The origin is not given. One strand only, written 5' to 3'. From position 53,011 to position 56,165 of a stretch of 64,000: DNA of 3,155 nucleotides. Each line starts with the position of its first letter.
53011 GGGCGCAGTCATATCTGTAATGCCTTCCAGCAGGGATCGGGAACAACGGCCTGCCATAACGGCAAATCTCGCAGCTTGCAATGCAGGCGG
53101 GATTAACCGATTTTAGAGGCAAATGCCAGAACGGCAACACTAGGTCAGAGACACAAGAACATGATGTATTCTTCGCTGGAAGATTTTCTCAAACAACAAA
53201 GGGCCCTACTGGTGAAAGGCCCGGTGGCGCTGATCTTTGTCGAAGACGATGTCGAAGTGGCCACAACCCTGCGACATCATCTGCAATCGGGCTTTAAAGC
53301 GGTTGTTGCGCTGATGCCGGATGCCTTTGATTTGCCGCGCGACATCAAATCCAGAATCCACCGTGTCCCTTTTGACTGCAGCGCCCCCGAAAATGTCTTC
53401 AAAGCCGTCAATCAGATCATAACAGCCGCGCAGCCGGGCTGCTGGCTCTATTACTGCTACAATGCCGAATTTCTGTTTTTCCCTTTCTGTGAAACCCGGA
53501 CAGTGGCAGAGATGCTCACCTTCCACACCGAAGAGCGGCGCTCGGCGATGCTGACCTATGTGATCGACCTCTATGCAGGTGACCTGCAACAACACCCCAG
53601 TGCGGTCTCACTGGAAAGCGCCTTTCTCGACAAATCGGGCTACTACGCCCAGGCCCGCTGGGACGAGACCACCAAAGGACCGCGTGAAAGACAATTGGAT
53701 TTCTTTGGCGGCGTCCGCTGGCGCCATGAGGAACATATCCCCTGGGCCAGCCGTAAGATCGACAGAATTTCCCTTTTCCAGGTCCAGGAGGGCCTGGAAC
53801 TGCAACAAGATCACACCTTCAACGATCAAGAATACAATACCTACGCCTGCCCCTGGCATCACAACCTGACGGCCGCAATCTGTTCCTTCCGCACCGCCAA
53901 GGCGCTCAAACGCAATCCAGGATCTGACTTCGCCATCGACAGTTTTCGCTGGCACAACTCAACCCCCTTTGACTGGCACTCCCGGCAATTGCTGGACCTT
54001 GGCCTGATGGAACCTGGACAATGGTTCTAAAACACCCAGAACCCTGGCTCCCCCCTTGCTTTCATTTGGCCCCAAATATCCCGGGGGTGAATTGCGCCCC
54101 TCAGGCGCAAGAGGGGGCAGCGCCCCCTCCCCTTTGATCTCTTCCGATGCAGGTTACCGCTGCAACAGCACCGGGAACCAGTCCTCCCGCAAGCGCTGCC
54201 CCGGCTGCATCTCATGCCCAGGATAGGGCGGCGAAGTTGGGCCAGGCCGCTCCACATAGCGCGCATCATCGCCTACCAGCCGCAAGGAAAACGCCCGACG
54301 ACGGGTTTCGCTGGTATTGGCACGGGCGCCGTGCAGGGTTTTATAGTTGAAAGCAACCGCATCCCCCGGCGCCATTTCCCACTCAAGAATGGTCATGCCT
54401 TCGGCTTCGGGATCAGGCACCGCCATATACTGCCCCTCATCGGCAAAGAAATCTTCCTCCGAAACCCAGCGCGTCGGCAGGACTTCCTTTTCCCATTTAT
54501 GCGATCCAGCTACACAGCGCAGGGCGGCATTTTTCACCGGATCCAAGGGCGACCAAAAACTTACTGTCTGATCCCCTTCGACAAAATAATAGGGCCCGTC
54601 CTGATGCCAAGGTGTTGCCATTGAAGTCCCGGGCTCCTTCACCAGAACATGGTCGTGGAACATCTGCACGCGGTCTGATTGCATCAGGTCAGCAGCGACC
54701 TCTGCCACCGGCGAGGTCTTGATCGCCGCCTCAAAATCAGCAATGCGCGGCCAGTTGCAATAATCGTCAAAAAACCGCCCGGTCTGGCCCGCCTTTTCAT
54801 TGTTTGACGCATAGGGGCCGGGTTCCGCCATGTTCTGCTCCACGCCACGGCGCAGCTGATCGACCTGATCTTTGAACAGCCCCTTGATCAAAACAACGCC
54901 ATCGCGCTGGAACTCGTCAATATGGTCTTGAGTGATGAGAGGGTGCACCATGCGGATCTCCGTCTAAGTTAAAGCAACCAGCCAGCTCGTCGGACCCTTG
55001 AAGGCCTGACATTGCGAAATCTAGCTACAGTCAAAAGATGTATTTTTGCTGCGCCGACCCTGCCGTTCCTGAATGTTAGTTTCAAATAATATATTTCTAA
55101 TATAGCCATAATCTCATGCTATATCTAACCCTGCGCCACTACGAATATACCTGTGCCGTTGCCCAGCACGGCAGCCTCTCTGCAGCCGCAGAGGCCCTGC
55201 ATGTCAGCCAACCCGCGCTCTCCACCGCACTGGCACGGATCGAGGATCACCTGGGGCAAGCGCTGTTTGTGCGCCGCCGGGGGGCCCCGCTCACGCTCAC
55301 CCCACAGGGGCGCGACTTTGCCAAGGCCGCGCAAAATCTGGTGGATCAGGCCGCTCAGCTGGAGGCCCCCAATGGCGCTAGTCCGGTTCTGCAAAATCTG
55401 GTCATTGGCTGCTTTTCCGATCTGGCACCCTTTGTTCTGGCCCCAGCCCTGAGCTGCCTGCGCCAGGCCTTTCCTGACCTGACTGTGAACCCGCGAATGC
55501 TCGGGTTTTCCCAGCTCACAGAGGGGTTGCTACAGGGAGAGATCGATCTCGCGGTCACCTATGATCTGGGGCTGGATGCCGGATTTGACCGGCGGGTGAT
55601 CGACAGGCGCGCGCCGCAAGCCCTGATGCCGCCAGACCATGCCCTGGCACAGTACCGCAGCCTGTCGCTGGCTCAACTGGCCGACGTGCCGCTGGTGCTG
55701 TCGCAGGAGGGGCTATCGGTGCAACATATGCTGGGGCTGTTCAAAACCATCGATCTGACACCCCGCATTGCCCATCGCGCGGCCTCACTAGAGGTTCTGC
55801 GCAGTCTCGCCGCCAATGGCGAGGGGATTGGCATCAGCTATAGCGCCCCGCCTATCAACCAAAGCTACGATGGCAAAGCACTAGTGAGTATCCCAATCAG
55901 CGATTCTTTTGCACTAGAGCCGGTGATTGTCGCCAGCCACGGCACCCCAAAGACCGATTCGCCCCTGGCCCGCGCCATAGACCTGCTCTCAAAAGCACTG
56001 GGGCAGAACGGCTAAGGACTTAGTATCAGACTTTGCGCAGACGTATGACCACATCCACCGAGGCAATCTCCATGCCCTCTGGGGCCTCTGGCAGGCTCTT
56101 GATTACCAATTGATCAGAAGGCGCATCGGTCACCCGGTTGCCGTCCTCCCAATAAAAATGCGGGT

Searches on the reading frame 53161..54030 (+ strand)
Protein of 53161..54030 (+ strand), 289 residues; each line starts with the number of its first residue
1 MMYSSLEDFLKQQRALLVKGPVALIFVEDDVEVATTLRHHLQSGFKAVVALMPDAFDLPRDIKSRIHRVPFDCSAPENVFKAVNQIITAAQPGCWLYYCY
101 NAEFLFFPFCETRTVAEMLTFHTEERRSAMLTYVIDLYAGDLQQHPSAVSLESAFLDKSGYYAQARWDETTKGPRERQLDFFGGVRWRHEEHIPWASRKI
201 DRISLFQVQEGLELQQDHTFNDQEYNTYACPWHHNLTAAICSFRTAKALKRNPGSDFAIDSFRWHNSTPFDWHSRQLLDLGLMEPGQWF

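Call 33: find_encoding_contigs(protein=window:53161-54030:+, flank=10000, max_places=1)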
Protein window:53161-54030:+ (289 aa): no gene with exactly this product is on record in the collection.

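Call 34: search_protein_families(library=pfam, proteins=[window:53161-54030:+], max_evalue=0.001)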
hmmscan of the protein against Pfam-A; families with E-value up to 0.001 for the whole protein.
window:53161-54030:+ (289 aa): 1 family
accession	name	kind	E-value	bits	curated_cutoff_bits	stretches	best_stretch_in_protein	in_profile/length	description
PF13704.12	Glyco_tranf_2_4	-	1.2e-06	29.3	27.5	1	33-119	7-98/98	Glycosyl transferase family 2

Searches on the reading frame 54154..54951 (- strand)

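Call 34: search_protein_families(library=pfam, proteins=[window:54154-54951:-], max_evalue=0.001)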
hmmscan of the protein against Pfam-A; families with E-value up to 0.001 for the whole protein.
window:54154-54951:- (265 aa): 1 family
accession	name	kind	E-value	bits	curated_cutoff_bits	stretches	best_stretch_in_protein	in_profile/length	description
PF05721.19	PhyH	-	5e-35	122.2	22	1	14-220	1-213/213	Phytanoyl-CoA dioxygenase (PhyH)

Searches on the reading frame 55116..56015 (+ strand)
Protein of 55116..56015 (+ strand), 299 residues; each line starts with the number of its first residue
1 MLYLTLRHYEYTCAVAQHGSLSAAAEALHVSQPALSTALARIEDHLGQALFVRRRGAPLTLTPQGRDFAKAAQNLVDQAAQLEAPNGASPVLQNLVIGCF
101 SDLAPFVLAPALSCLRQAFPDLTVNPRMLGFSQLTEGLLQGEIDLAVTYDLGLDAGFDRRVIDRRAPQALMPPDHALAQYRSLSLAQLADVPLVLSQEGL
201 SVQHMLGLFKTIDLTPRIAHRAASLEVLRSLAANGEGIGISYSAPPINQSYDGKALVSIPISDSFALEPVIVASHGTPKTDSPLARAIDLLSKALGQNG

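Call 34: search_protein_families(library=pfam, proteins=[window:55116-56015:+], max_evalue=0.001)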
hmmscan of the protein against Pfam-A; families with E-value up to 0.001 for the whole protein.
window:55116-56015:+ (299 aa): 3 families
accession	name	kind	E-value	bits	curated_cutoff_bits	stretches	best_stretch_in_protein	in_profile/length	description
PF03466.25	LysR_substrate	-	8.4e-28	97.6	28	1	95-266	8-180/209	LysR substrate binding domain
PF00126.33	HTH_1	-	2.5e-20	72.6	26.6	1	6-66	1-60/60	Bacterial regulatory helix-turn-helix protein, lysR family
PF13556.12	HTH_30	-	0.00049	20.3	27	0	15-49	9-43/59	PucR C-terminal helix-turn-helix domain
